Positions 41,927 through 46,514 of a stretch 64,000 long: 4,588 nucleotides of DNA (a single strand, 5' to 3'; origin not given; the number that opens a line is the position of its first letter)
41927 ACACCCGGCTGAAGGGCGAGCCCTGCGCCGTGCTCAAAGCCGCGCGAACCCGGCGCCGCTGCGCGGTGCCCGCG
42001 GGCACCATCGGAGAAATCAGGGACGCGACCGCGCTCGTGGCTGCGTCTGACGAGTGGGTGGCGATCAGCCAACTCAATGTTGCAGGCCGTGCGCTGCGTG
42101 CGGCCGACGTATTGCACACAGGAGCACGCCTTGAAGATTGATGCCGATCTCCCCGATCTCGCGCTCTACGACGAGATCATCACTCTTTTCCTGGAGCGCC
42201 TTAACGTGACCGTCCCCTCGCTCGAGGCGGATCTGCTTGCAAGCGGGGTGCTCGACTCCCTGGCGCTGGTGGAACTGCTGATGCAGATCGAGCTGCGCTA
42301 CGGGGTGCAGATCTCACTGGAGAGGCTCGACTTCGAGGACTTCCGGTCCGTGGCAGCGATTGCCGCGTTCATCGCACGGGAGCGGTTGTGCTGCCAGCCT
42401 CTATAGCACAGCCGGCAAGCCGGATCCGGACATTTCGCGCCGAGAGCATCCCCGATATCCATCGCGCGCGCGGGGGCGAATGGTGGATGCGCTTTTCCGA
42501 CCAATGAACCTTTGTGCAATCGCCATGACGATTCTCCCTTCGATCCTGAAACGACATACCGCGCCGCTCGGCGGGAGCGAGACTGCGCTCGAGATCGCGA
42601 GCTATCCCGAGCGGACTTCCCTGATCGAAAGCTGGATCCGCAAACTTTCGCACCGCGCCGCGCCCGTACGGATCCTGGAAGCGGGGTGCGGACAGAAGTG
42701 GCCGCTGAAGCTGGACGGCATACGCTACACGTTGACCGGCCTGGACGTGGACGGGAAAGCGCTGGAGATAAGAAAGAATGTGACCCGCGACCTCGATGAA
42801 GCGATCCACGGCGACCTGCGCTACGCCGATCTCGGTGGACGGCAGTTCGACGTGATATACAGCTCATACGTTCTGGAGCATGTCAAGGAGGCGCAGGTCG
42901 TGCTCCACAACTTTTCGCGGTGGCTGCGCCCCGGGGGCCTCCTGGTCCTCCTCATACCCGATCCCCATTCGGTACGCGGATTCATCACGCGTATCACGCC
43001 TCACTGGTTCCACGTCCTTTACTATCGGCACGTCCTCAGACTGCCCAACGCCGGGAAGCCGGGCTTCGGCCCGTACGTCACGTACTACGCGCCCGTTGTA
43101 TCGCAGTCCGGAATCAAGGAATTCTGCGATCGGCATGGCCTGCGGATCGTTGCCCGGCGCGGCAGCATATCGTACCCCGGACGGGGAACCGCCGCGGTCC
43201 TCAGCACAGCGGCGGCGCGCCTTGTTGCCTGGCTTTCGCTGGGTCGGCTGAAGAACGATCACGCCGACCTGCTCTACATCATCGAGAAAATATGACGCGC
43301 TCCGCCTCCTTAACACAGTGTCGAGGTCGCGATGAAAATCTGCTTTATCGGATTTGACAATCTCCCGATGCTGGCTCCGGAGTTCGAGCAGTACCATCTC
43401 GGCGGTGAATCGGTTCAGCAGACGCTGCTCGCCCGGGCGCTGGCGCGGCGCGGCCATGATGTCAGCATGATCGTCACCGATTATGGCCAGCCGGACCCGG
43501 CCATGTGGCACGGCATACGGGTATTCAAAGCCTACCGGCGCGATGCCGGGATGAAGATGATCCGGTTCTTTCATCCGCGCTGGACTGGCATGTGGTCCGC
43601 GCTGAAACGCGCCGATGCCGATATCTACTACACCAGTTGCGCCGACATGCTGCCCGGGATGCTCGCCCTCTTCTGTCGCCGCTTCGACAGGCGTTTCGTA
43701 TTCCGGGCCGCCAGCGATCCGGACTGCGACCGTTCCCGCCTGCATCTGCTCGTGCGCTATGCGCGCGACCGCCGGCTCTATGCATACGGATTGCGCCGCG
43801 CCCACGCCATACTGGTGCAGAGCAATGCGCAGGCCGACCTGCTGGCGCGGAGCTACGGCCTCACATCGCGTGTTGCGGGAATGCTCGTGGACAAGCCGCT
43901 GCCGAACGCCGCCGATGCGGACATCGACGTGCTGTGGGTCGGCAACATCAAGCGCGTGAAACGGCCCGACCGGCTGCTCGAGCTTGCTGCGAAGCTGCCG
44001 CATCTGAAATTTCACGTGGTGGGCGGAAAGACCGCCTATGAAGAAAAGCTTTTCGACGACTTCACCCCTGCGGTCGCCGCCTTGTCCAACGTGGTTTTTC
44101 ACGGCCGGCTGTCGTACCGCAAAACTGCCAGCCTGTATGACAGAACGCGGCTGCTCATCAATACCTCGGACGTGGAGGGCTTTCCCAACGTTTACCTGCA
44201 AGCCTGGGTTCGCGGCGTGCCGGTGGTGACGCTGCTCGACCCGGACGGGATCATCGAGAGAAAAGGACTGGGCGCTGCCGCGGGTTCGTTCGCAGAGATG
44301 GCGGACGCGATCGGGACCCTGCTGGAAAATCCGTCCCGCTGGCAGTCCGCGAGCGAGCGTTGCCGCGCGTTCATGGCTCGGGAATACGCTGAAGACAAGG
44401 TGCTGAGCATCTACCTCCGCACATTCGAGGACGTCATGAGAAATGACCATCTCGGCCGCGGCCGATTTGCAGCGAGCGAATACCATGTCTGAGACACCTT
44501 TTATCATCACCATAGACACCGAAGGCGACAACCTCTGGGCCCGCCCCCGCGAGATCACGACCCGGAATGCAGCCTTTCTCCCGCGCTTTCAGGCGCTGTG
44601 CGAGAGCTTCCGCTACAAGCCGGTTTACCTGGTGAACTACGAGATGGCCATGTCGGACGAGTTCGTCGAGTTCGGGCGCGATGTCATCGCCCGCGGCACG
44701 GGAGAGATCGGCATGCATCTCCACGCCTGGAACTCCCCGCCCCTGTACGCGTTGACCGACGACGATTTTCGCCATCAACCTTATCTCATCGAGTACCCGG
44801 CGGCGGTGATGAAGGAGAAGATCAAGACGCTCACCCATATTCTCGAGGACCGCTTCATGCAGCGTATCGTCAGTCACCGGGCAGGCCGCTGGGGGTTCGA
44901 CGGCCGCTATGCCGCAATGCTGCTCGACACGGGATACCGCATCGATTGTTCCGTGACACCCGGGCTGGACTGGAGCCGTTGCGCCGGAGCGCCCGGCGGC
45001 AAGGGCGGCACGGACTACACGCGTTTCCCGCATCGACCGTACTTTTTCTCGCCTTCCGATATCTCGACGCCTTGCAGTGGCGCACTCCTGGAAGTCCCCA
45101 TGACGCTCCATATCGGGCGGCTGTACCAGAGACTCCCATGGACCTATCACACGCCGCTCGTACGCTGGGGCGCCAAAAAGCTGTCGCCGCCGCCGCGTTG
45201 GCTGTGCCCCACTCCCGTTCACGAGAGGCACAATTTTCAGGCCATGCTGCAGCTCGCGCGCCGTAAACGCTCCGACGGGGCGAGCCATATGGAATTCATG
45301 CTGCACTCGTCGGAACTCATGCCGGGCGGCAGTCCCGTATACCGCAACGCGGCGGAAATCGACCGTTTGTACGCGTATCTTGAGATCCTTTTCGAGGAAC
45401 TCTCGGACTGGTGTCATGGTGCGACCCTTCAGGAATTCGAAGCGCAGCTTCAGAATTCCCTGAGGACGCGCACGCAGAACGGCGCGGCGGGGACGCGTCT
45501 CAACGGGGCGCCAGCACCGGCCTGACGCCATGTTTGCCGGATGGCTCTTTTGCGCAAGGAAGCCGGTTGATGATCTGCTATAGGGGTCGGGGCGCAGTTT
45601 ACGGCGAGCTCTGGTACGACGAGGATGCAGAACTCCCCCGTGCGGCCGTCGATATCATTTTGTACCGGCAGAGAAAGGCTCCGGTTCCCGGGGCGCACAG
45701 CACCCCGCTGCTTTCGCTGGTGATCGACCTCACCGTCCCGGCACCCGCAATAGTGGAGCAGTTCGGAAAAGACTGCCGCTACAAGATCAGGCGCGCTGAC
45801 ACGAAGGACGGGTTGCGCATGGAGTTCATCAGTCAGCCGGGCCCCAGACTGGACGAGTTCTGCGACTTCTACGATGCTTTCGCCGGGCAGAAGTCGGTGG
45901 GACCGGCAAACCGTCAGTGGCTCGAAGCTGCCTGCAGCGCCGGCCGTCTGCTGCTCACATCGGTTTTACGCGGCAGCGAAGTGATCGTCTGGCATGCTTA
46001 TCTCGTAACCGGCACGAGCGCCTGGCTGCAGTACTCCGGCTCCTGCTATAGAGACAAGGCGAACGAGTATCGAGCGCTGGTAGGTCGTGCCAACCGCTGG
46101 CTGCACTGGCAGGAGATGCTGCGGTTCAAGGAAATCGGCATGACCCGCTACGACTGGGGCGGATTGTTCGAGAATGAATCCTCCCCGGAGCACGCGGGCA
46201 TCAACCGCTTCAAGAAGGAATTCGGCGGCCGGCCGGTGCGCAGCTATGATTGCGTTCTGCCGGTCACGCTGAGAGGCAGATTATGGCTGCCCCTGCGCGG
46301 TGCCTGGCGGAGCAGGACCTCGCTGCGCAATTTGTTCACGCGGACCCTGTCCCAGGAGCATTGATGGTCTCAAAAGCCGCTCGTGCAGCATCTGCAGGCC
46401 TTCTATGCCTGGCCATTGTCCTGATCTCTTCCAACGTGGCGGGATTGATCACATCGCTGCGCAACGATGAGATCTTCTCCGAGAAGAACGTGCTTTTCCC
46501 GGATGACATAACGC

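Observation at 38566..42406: Translationally coupled LLM monooxygenase / DltA-like adenylation enzyme / Fmt-like formyltransferase / DltC-like carrier cassette at the head of an EPS operon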

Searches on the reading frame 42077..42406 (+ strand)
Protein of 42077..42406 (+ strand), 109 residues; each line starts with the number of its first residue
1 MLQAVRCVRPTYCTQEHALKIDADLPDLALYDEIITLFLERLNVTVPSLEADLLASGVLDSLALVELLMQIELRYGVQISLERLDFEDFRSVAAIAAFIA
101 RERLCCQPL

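Call 3: search_protein_families(library=pfam, proteins=[window:42077-42406:+], max_evalue=0.01)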
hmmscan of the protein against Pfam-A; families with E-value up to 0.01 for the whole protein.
window:42077-42406:+ (109 aa): 1 family
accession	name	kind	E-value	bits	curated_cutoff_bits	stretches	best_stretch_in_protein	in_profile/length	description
PF00550.31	PP-binding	-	8.7e-10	39.2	20.8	1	33-99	2-67/67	Phosphopantetheine attachment site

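Call 4: search_protein_families(library=ncbifam, proteins=[window:42077-42406:+], max_evalue=0.001)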
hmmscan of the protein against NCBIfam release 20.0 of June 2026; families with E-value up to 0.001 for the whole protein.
window:42077-42406:+ (109 aa): 12 families
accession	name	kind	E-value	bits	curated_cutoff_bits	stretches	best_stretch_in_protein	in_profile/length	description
NF058660.1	cispen_ACP_AmcB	equivalog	3.5e-09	36.7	80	1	33-102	5-78/80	cispentacin biosynthesis acyl carrier protein AmcB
NF003464.0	PRK05087.1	equivalog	1.5e-07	31.4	68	1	48-98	23-73/78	D-alanine--poly(phosphoribitol) ligase subunit DltC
NF005798.0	PRK07639.1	equivalog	1.7e-06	28.4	100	1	49-101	28-80/91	petrobactin biosynthesis protein AsbD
NF005480.0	PRK07081.1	equivalog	2.4e-06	27.4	72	1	43-100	16-74/83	acyl carrier protein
NF002148.0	PRK00982.1-2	subfamily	9.2e-06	25.4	71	1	33-101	8-76/79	acyl carrier protein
TIGR00517.1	acyl_carrier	equivalog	1.4e-05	24.9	70.45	1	34-101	8-75/77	acyl carrier protein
TIGR01688.1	dltC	equivalog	2e-05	24.6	52.35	1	49-90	21-62/73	D-alanine--poly(phosphoribitol) ligase subunit 2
NF006617.0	PRK09184.1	subfamily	4.1e-05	23.5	70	1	29-103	13-94/96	phosphopantetheine-binding protein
NF040636.1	AcpM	exception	6.3e-05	22.9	146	1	58-100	36-76/93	meromycolate extension acyl carrier protein AcpM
NF002150.0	PRK00982.1-4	subfamily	0.00029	21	66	1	32-101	8-77/80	acyl carrier protein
NF052616.1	ACP_for_OlsHI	equivalog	0.00044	20.6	130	1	50-102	28-80/83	ornithine lipid biosynthesis acyl carrier protein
NF002147.0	PRK00982.1-1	equivalog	0.0005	19.8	84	0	59-101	39-79/83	acyl carrier protein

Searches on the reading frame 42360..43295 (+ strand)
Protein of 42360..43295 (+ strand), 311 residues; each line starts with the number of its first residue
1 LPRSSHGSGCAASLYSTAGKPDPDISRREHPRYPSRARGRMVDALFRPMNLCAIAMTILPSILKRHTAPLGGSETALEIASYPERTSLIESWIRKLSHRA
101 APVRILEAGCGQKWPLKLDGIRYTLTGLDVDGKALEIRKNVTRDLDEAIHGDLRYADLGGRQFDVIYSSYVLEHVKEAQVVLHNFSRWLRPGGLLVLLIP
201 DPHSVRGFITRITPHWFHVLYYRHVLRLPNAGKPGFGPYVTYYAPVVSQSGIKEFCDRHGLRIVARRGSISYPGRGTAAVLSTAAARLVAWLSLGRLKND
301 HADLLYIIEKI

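Call 3: search_protein_families(library=pfam, proteins=[window:42360-43295:+], max_evalue=0.01)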
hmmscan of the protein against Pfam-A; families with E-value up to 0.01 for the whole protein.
window:42360-43295:+ (311 aa): 6 families
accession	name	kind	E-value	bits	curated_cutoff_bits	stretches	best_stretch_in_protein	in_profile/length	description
PF13489.12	Methyltransf_23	-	1.8e-13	51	27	1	87-221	7-124/164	Methyltransferase domain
PF08241.18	Methyltransf_11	-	5.4e-13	49.8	21.2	1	106-197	1-95/95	Methyltransferase domain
PF08242.18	Methyltransf_12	-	3e-10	41.2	30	1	121-195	19-98/98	Methyltransferase domain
PF13649.12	Methyltransf_25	-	3.2e-09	37.8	27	1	105-193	1-97/97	Methyltransferase domain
PF13847.12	Methyltransf_31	-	3.1e-05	24.1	27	1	104-198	6-110/145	Methyltransferase domain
PF03291.22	mRNA_G-N7_MeTrfase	-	8.3e-05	22.3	26.6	1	144-206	130-189/315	mRNA (guanine-N(7))-methyltransferase domain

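Call 4: search_protein_families(library=ncbifam, proteins=[window:42360-43295:+], max_evalue=0.001)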
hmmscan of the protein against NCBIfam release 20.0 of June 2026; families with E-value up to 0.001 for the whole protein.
window:42360-43295:+ (311 aa): 5 families
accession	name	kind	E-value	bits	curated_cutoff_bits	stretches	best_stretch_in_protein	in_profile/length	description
TIGR02072.1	BioC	equivalog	3.9e-09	36.7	184.95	1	99-207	32-142/244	malonyl-ACP O-methyltransferase BioC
NF045667.1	MTase_DVU1556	equivalog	1.3e-07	31.3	155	1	96-197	17-119/213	DVU_1556 family methyltransferase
NF004851.0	PRK06202.1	equivalog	1.1e-05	25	243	1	93-181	52-148/237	hypothetical protein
TIGR01983.1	UbiG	equivalog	2.7e-05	23.6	102.95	1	100-197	48-151/228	bifunctional 2-polyprenyl-6-hydroxyphenol methylase/3-demethylubiquinol 3-O-methyltransferase UbiG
NF043040.1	corrin_prot_MT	hypoth_equivalog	7.2e-05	22.3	180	1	101-197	41-147/216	corrinoid protein-associated methyltransferase CpaM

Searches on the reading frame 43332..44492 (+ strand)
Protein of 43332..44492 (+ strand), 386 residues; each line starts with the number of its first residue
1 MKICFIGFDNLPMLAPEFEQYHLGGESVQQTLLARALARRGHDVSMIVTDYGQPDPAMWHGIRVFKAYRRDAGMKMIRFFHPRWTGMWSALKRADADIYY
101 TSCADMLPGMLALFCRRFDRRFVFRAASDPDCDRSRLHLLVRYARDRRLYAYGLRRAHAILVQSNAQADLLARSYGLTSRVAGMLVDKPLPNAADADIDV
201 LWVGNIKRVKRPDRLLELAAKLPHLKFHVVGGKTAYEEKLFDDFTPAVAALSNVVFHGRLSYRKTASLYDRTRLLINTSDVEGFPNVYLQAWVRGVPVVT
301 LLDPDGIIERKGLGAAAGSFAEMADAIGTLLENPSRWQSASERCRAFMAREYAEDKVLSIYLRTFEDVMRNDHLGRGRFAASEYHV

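Call 3: search_protein_families(library=pfam, proteins=[window:43332-44492:+], max_evalue=0.01)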
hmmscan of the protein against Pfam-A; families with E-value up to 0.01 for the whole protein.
window:43332-44492:+ (386 aa): 7 families
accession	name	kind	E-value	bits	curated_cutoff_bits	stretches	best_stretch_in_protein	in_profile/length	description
PF13692.12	Glyco_trans_1_4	-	2.7e-15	57.3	27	1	199-333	3-142/142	Glycosyl transferases group 1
PF00534.26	Glycos_transf_1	-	6.5e-13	49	26.4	1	195-335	13-160/172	Glycosyl transferases group 1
PF13579.12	Glyco_trans_4_4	-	1.9e-12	48.2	29.7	1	24-177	1-147/158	Glycosyl transferase 4-like domain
PF13439.12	Glyco_transf_4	-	8.6e-12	45.8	28.5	1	25-180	3-158/170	Glycosyltransferase Family 4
PF13524.12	Glyco_trans_1_2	-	1.7e-07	31.8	25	1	213-352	3-133/144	Glycosyl transferase-like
PF20706.3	GT4-conflict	-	6.2e-06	25.9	26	0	261-299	271-309/385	Family 4 Glycosyltransferase in conflict systems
PF08323.17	Glyco_transf_5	-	0.0064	16.7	22.7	0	14-105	5-90/239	Starch synthase catalytic domain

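Call 4: search_protein_families(library=ncbifam, proteins=[window:43332-44492:+], max_evalue=0.001)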
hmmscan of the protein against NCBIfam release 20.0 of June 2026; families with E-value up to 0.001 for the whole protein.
window:43332-44492:+ (386 aa): 9 families
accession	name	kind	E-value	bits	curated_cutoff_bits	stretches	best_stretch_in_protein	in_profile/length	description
TIGR03999.1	thiol_BshA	equivalog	1.1e-08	34.4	273.7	1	200-369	202-374/375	N-acetyl-alpha-D-glucosaminyl L-malate synthase BshA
TIGR04348.1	TIGR04348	equivalog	4.1e-08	32.6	300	1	192-300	132-241/310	selenoneine biosynthesis selenosugar synthase SenB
NF038229.1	Glyco4_Geo_Pelo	equivalog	2.5e-07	30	400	1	213-369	177-337/338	GPMC system family 4 glycosyltransferase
TIGR04047.1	MSMEG_0565_glyc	hypoth_equivalog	1.3e-06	27.8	259.85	1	201-349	197-356/373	MSMEG_0565 family glycosyltransferase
NF038011.1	PelF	equivalog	0.00016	20.8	100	1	217-361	330-485/489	GT4 family glycosyltransferase PelF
NF011726.0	PRK15179.1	equivalog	0.00018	19.9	733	1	193-302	513-622/694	Vi polysaccharide biosynthesis protein TviE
NF053787.1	GlcN_PG_synth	equivalog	0.00047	19.1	480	1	255-369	245-360/361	N-acetylglucosaminyl phosphatidylglycerol synthase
NF041010.1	glycosy_Agl16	equivalog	0.00075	18.5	575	0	199-332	181-317/352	glycosylation protein Agl16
TIGR03449.1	mycothiol_MshA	equivalog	0.0008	18.4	462.5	0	200-345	223-381/406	D-inositol-3-phosphate glycosyltransferase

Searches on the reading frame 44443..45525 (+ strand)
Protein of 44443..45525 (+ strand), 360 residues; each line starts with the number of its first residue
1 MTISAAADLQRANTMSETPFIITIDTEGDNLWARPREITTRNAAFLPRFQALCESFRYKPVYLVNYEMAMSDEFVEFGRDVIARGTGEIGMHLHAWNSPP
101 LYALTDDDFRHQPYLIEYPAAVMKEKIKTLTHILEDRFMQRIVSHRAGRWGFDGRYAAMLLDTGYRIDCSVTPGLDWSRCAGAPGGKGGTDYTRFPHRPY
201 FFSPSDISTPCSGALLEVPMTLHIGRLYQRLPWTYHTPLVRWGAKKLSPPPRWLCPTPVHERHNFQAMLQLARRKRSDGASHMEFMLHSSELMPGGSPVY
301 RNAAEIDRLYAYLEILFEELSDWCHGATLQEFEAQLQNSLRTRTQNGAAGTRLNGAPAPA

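Call 3: search_protein_families(library=pfam, proteins=[window:44443-45525:+], max_evalue=0.01)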
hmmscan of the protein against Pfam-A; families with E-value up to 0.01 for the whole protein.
window:44443-45525:+ (360 aa): 0 families

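Call 4: search_protein_families(library=ncbifam, proteins=[window:44443-45525:+], max_evalue=0.001)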
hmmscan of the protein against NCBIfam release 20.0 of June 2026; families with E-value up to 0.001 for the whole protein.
window:44443-45525:+ (360 aa): 0 families

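Call 54: search_protein_families(library=pfam, proteins=[window:44443-45525:+], max_evalue=5)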
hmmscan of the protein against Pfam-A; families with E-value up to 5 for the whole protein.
window:44443-45525:+ (360 aa): 0 families

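Call 55: find_homologous_proteins(query=window:44443-45525:+, max_evalue=0.00001)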
Query window:44443-45525:+ (360 aa): 5738 proteins with E <= 0.00001 among 8000 candidates; the best 120 are listed.
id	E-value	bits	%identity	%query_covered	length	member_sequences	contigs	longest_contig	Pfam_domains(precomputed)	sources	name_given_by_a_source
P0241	6.1e-219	744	90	96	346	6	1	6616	-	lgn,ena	-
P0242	5.5e-184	629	76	96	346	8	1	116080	-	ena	-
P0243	1.7e-183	628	76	96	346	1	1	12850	-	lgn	-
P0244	5.7e-174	596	76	90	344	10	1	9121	-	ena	-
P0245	1.4e-172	592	71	96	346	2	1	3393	-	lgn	-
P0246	1.4e-170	585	73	90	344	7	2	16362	-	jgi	jgi:hypothetical protein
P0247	2.0e-170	585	71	96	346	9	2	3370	-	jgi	jgi:hypothetical protein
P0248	3.1e-170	584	71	96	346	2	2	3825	-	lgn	-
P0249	7.5e-170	583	74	90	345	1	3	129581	-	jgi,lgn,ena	-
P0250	3.1e-169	581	71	94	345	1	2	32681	-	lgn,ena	-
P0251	4.1e-167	574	71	90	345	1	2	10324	-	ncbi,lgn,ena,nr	ncbi:MAG TPA: deacetylase [Burkholderiales bacterium]|nr:deacetylase [Burkholderiales bacterium]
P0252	4.7e-167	574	73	90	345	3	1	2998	-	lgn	-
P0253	2.0e-165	568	71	91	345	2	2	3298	-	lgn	-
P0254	2.6e-164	565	68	96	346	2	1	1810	-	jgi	jgi:hypothetical protein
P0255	6.9e-164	563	70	96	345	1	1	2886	-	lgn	-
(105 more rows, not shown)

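Call 64: predict_structure(alignment_id=A4)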
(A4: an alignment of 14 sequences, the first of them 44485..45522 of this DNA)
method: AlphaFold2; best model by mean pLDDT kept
length: 346 residues; sequences in the alignment: 14
mean_pLDDT: 63.9   pTM: 0.69
mean pLDDT of the five models: 63.9, 60.8, 57.8, 57.3, 56.4
residues with pLDDT >= 90: 48; 70-90: 100; 50-70: 73; < 50: 125
segments of 3 or more residues with pLDDT < 50: 81-104, 134-141, 148-212, 329-346
pLDDT, mean of each block of 10 residues (from residue 1): 78 68 77 96 92 87 96 82 42 39 54 75 81 48 50 43 36 36 46 43 43 52 59 52 53 74 72 84 84 90 88 82 58 33 29
secondary structure, 60 per line:
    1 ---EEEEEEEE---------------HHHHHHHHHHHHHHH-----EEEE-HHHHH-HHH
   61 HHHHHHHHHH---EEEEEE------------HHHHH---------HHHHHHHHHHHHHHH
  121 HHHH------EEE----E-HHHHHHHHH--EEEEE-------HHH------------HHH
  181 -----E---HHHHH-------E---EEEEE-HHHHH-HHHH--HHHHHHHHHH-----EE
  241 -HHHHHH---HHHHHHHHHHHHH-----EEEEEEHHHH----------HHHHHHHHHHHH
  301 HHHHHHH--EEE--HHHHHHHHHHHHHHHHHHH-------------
elements in order: E4-11 H27-41 E47-50 H52-56 H58-70 E74-79 H92-96 H106-124 E131-133 H140-148 E151-155 H190-194 E206-210 H212-216 H218-221 H224-233 H242-247 H251-263 E269-274 H275-278 H289-307 E310-312 H315-333

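Call 67: fold_search(model_id=the predicted structure, library=pdb)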
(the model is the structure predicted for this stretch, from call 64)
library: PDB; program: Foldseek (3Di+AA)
matches with E <= 10: 703; with E <= 0.001: 3
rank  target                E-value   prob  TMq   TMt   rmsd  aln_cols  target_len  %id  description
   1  6h8l_B                1.2e-04  1.00  0.38  0.58   8.1       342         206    9  Structure of peptidoglycan deacetylase PdaC from Bacillus subtilis (released 2019-11-13)
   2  6h8n_B                2.5e-04  1.00  0.38  0.57   8.1       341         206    9  Structure of peptidoglycan deacetylase PdaC from Bacillus subtilis - mutant D285S (released 2019-11-13)
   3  8t0j                  9.6e-04  1.00  0.41  0.50  10.4       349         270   11  Salmonella Typhimurium ArnD (released 2023-10-18)
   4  7ax7                  1.5e-02  0.99  0.37  0.58   7.5       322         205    9  Crystal structure of the Xyl-CE4 domain of a multidomain xylanase from the hindgut metagenome of Trinervitermes trinervo (released 2020-11-18)
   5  1k1x_B                3.0e-02  0.90  0.42  0.25  10.6       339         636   13  Crystal structure of 4-alpha-glucanotransferase from thermococcus litoralis (released 2003-06-17)
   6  3p0b                  3.6e-02  0.69  0.40  0.29  17.4       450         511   11  Thermus thermophilus family GH57 branching enzyme: crystal structure, mechanism of action and products formed (released 2010-10-20)
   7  8qye_MOLB             5.5e-02  0.69  0.33  0.47  10.8       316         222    9  Catalytic core of endo-alpha-N-acetylgalactosaminidase from Bifidobacterium longum (EngBF) concieved by deep networ (released 2024-03-06)
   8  3ku1_A                6.6e-02  0.15  0.17  0.24  16.2       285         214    9  Crystal structure of Streptococcus pneumoniae Sp1610, a putative tRNA (m1A22) methyltransferase, in complex with S-ade (released 2009-12-22)
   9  6vdh_B                8.4e-02  0.08  0.14  0.14  13.3       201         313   13  Crystal structure of ancestral apicomplexan lactate dehydrogenase in alternate dimer configuration with sulfate. (released 2020-01-29)
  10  3t4c_B                9.0e-02  0.35  0.29  0.35  13.3       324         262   12  Crystal structure of 2-dehydro-3-deoxyphosphooctonate aldolase from Burkholderia ambifaria (released 2011-08-17)
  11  3hft                  9.5e-02  0.51  0.19  0.25   6.8       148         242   10  Crystal structure of a putative polysaccharide deacetylase involved in o-antigen biosynthesis (wbms, bb0128) from bordet (released 2009-06-23)
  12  6rpc                  1.0e-01  0.41  0.36  0.15  12.1       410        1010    9  GOLGI ALPHA-MANNOSIDASE II (released 2020-07-08)
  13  6rqz                  1.2e-01  0.38  0.37  0.15  11.8       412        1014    8  GOLGI ALPHA-MANNOSIDASE II complex with Manno-epi-cyclophellitol aziridine (released 2020-07-08)
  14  2vyo                  1.3e-01  0.92  0.24  0.38   5.4       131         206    5  Chitin deacetylase family member from Encephalitozoon cuniculi (released 2008-08-12)
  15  6rry                  1.4e-01  0.35  0.37  0.15  11.7       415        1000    8  GOLGI ALPHA-MANNOSIDASE II in complex with (2S,3R)-2-(Hydroxymethyl)-1,2,3,6-tetrahydro-3-pyridinol (released 2020-07-08)
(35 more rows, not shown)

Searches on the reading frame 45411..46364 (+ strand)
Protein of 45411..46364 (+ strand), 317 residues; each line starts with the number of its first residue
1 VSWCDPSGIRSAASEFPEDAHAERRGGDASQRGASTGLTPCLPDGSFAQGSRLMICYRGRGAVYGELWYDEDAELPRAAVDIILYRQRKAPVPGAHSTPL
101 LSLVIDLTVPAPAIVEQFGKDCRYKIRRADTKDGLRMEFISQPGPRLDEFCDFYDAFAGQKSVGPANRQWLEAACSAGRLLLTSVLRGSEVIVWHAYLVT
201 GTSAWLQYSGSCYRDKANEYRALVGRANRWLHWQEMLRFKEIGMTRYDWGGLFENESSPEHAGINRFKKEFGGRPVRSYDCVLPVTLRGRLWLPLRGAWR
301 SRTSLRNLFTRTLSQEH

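Call 3: search_protein_families(library=pfam, proteins=[window:45411-46364:+], max_evalue=0.01)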
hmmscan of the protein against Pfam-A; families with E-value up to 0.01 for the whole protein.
window:45411-46364:+ (317 aa): 2 families
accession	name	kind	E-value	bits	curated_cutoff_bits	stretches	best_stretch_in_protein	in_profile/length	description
PF13480.13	Acetyltransf_6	-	5e-06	27.2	22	1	120-268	5-142/143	Acetyltransferase (GNAT) domain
PF02388.22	FemAB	-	3e-05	23.5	24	1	198-274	314-381/406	FemAB family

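Call 4: search_protein_families(library=ncbifam, proteins=[window:45411-46364:+], max_evalue=0.001)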
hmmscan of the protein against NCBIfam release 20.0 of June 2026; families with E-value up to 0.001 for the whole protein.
window:45411-46364:+ (317 aa): 0 families

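Call 54: search_protein_families(library=pfam, proteins=[window:45411-46364:+], max_evalue=5)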
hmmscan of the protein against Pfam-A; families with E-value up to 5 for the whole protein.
window:45411-46364:+ (317 aa): 2 families
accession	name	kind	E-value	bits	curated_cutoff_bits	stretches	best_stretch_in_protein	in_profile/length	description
PF13480.13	Acetyltransf_6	-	5e-06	27.2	22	1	120-268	5-142/143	Acetyltransferase (GNAT) domain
PF02388.22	FemAB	-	3e-05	23.5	24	1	198-274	314-381/406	FemAB family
